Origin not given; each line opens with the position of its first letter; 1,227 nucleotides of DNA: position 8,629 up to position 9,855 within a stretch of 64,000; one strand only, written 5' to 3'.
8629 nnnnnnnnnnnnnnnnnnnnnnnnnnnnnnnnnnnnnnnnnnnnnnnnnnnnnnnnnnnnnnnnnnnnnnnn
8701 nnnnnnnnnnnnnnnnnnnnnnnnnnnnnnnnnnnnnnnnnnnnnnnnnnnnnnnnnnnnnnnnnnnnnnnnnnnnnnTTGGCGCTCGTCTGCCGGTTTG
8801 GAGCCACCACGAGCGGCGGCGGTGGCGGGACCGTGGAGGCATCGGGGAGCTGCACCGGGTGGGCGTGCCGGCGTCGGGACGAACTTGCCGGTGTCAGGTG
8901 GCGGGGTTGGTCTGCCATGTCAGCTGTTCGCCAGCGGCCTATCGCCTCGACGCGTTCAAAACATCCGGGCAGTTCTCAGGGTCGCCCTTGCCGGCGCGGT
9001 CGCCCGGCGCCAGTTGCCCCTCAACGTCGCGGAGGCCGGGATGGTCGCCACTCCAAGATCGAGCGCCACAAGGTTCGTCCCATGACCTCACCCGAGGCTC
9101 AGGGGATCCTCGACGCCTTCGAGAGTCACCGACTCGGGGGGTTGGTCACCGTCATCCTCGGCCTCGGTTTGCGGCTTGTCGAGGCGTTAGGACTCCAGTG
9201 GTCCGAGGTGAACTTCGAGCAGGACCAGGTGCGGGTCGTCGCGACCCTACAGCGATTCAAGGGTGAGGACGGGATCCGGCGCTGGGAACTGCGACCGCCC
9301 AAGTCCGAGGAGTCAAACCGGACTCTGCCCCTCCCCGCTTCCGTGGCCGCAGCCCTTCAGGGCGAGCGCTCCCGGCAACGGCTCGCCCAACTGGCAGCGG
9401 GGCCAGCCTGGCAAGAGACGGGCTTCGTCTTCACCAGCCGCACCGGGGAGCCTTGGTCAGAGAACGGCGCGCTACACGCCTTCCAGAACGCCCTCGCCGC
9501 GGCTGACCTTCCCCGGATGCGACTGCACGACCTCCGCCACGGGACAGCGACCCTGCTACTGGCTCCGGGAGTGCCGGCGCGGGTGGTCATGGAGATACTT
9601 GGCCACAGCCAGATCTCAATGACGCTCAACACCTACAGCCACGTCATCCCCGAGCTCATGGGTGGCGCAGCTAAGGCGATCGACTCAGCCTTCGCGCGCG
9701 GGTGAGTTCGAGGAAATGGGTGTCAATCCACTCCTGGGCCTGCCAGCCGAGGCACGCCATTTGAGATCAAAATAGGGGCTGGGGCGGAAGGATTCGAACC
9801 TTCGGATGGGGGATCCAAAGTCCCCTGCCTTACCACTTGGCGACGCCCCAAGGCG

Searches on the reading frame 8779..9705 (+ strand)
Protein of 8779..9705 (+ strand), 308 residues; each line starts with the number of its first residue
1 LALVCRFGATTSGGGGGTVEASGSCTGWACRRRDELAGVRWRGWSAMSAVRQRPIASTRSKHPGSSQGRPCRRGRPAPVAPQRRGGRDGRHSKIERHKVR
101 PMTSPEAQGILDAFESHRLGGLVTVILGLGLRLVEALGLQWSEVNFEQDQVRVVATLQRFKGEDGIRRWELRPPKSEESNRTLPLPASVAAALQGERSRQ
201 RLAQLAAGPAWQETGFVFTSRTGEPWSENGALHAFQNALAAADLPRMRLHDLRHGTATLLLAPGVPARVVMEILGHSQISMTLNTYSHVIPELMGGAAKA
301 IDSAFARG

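Call 13: search_protein_families(library=pfam, proteins=[window:8779-9705:+], max_evalue=0.0001)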
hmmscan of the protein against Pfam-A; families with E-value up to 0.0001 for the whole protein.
window:8779-9705:+ (308 aa): 1 family
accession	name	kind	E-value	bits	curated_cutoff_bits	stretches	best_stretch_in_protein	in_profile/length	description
PF00589.27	Phage_integrase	-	1.3e-24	87.4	27.1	1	102-289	3-168/172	Phage integrase family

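Call 75: search_protein_families(library=phrogs, proteins=[window:8779-9705:+], max_evalue=0.001)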
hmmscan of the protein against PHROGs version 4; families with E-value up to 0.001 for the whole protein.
window:8779-9705:+ (308 aa): 5 families
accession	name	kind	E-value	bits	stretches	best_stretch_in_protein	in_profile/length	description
phrog_1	-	integration and excision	1.6e-40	141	1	93-303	263-449/611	integrase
phrog_216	-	integration and excision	1.7e-24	87.5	1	92-302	46-237/301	integrase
phrog_7685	-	integration and excision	8.5e-14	52.7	1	213-303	149-237/240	integrase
phrog_35951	-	unknown function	0.00019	22.8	1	233-307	7-80/97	-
phrog_23271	-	unknown function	0.00067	20.6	0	247-295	9-56/67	-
